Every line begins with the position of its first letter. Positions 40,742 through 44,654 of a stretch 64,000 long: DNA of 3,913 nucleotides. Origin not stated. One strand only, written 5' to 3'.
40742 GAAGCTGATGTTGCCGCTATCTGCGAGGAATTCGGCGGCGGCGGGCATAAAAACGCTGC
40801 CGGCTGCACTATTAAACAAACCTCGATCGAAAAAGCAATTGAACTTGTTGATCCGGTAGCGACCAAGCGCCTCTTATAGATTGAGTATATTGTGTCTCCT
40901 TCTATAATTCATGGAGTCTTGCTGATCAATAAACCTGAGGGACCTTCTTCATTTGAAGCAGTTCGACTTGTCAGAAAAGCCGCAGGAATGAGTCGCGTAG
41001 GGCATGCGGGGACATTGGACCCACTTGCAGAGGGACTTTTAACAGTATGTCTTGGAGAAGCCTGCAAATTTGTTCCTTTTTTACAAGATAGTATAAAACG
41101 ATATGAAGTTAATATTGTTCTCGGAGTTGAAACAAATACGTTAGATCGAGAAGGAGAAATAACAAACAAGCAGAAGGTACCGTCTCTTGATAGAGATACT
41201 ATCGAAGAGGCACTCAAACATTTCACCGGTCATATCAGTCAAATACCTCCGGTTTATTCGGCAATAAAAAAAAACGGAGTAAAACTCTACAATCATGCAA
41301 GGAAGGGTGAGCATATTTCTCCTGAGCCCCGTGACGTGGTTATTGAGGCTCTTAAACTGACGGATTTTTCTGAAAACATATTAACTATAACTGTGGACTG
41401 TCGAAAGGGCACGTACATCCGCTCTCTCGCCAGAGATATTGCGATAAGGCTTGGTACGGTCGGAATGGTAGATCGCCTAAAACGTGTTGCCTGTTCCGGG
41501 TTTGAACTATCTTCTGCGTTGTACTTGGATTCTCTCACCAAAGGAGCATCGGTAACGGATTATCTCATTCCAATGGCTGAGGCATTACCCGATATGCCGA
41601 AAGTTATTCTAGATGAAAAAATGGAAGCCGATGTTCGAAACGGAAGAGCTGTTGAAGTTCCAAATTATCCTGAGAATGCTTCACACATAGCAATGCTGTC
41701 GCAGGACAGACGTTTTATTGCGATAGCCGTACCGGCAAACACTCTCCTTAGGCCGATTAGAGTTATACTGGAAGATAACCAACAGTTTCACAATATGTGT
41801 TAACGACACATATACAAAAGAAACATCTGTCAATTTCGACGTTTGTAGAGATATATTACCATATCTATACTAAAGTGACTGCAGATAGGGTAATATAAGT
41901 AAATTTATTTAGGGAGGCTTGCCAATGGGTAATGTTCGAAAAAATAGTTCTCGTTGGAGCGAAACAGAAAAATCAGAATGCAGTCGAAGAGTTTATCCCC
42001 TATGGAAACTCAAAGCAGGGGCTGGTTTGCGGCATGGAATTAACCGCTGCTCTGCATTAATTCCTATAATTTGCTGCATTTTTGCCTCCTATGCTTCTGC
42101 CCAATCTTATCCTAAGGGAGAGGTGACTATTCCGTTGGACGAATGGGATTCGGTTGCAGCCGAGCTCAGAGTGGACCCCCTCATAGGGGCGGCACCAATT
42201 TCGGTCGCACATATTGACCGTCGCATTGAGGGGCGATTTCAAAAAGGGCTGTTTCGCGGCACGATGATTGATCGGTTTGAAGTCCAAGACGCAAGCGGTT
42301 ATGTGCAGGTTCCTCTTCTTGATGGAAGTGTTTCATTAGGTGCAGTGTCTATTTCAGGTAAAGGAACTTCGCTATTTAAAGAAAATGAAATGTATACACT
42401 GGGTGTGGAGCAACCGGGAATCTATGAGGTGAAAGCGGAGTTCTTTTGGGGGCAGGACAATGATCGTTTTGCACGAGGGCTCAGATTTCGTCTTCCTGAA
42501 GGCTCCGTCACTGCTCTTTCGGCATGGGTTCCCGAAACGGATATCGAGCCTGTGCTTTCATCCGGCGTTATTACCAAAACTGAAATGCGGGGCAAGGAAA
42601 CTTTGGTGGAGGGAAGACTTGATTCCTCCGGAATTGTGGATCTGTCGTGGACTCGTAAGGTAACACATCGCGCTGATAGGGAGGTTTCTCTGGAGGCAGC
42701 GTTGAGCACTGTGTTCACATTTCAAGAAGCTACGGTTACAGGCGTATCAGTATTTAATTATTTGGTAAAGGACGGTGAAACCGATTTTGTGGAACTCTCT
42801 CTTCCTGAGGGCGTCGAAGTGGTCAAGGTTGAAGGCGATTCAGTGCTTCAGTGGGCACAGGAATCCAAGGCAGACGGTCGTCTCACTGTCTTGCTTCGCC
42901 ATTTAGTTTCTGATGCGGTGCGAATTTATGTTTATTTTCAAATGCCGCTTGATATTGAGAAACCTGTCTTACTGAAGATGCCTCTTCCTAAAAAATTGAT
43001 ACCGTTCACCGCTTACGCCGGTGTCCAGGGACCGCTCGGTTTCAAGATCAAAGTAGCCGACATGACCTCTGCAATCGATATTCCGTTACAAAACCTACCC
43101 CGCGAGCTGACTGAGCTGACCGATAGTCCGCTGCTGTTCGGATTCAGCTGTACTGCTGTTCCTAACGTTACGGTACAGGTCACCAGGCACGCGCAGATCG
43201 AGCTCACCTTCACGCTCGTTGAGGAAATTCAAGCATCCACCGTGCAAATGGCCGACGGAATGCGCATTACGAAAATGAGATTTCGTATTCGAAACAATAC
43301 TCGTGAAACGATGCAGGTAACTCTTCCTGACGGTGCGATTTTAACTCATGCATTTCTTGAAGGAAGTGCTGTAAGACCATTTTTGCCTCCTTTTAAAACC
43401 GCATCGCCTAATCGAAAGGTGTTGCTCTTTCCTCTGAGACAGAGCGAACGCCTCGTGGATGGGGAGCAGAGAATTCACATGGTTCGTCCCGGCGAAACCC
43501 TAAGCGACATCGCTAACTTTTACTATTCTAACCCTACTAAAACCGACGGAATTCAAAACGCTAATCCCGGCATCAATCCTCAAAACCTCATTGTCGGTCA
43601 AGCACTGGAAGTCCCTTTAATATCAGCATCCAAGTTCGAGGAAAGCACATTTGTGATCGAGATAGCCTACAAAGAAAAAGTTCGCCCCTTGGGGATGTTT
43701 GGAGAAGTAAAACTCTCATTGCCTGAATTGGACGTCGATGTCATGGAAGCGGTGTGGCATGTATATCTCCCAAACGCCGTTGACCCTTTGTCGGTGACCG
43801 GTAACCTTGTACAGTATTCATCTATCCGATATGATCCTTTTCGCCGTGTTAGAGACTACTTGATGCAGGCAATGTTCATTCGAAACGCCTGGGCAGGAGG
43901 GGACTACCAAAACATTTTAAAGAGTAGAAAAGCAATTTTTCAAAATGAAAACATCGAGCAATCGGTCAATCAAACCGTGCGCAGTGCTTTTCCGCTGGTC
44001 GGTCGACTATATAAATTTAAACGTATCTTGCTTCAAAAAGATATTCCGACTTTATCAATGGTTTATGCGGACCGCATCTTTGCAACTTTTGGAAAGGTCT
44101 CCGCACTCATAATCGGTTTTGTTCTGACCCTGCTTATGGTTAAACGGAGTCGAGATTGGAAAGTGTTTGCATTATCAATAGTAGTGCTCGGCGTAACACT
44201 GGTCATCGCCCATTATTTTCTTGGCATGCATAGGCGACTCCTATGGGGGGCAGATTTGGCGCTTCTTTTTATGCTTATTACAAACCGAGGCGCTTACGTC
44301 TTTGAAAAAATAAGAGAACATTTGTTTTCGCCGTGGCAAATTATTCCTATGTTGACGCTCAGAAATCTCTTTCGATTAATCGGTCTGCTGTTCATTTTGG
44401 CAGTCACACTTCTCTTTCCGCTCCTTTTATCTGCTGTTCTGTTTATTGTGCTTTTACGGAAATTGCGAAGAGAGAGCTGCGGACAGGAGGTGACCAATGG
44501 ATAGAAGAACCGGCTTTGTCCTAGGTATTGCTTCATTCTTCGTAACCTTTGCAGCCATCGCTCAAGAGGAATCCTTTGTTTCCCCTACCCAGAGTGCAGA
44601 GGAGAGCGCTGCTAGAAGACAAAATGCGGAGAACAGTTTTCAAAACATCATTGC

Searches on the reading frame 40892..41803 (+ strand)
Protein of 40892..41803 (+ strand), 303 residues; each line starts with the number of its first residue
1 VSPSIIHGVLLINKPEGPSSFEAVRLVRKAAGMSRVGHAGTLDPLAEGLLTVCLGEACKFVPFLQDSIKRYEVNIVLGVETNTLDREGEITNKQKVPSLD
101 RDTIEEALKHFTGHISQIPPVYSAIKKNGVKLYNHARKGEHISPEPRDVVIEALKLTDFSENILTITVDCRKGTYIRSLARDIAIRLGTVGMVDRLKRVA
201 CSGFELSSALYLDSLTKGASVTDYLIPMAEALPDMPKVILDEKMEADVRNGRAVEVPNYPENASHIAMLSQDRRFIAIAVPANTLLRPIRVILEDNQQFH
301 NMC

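Call 17: search_protein_families(library=pfam, proteins=[window:40892-41803:+], max_evalue=0.001)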
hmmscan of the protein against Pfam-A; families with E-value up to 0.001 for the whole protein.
window:40892-41803:+ (303 aa): 3 families
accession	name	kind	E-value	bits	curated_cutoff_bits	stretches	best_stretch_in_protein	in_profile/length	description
PF01509.24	TruB_N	-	5.3e-53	179.8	27.3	1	28-176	1-149/149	TruB family pseudouridylate synthase (N terminal domain)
PF16198.10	TruB_C_2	-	0.00018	22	29.3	1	177-227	1-60/66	tRNA pseudouridylate synthase B C-terminal domain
PF09157.17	TruB-C_2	-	0.00035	20.9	21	1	236-292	1-57/57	Pseudouridine synthase II TruB, C-terminal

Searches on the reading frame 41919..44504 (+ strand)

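Call 17: search_protein_families(library=pfam, proteins=[window:41919-44504:+], max_evalue=0.001)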
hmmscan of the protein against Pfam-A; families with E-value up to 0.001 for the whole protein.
window:41919-44504:+ (861 aa): 3 families
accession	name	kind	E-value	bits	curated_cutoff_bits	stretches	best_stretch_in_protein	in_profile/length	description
PF01476.26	LysM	-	8.7e-07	29.2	20.9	1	520-566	1-43/43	LysM domain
PF23472.1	LysM2_CERK1_LYK3_4_5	-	1.9e-05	24.9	27.4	1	521-567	9-55/56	LYK3/4/5 LysM2 domain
PF23457.1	LysM2_NFP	-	0.00029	21.3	36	1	522-567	10-55/56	NFP LysM2 domain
